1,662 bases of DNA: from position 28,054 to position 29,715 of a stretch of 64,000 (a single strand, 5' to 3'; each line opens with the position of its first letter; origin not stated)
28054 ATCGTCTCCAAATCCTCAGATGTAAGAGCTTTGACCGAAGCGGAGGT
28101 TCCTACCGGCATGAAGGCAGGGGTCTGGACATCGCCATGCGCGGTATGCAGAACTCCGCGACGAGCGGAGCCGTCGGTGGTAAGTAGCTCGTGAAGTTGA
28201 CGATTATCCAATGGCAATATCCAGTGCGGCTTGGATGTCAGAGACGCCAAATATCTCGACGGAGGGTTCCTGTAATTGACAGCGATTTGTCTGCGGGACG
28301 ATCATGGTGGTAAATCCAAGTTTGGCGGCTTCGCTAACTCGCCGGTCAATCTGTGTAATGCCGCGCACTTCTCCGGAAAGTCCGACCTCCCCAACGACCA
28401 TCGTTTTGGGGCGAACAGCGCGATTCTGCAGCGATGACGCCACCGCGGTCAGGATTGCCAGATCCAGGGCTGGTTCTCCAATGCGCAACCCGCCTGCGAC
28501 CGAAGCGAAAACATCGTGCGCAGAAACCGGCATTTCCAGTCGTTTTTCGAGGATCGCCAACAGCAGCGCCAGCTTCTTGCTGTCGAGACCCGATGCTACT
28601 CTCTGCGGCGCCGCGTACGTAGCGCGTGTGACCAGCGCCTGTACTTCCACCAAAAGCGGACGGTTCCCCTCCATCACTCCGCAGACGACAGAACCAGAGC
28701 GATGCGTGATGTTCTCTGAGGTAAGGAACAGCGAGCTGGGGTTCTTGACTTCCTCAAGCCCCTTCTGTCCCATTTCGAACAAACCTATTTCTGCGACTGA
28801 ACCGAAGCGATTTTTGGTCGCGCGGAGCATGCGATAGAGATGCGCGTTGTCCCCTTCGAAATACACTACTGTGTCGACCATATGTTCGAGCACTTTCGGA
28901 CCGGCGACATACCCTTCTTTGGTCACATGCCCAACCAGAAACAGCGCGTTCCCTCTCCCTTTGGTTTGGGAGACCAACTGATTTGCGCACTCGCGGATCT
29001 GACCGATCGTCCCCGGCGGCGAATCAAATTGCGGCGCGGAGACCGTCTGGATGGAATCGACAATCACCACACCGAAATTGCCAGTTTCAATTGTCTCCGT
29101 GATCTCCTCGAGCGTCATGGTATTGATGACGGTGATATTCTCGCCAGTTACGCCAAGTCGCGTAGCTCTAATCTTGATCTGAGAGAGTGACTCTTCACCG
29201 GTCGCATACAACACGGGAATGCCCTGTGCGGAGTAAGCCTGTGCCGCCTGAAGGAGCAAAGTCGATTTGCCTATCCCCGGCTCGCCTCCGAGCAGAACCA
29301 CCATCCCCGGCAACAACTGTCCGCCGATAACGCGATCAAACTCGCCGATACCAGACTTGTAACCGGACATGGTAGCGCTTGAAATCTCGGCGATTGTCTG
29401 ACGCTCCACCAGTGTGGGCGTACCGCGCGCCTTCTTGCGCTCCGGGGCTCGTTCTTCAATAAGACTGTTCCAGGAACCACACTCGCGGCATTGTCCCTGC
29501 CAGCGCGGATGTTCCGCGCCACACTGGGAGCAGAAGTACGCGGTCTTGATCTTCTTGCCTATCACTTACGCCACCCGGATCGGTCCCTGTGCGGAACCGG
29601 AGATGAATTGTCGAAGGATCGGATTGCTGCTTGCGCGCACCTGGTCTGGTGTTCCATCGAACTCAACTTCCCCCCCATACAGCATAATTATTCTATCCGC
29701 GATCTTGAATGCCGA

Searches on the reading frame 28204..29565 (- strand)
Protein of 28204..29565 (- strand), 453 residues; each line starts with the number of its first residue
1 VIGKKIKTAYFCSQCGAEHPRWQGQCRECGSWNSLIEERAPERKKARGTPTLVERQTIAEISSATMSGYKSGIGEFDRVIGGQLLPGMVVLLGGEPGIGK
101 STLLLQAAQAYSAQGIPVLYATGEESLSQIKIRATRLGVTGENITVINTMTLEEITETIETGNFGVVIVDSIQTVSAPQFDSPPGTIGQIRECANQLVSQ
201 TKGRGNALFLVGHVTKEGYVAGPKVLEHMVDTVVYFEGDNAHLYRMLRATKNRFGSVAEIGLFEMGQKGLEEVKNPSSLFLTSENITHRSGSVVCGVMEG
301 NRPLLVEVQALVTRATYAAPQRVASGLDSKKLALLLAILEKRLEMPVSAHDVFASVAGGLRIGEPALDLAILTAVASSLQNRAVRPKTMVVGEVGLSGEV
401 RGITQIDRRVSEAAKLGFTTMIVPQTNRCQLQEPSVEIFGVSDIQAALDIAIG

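Call 90: search_protein_families(library=pfam, proteins=[window:28204-29565:-], max_evalue=0.00001)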
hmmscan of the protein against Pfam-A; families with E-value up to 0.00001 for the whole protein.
window:28204-29565:- (453 aa): 5 families
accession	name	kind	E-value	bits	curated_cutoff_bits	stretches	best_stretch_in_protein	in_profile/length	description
PF06745.19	ATPase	-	2.7e-13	50.3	26.6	1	70-140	2-73/231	KaiC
PF13481.12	AAA_25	-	1.2e-10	41.8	27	1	60-218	6-194/195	AAA domain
PF18073.7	Zn_ribbon_LapB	-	2.3e-10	40.4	25.7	1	10-37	1-28/28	Rubredoxin metal binding domain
PF05362.19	Lon_C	-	2.4e-08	34.2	21.1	1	365-433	110-178/205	Lon protease (S16) C-terminal proteolytic domain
PF13541.12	ChlI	-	5.9e-08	33.1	27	1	361-427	55-121/121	Subunit ChlI of Mg-chelatase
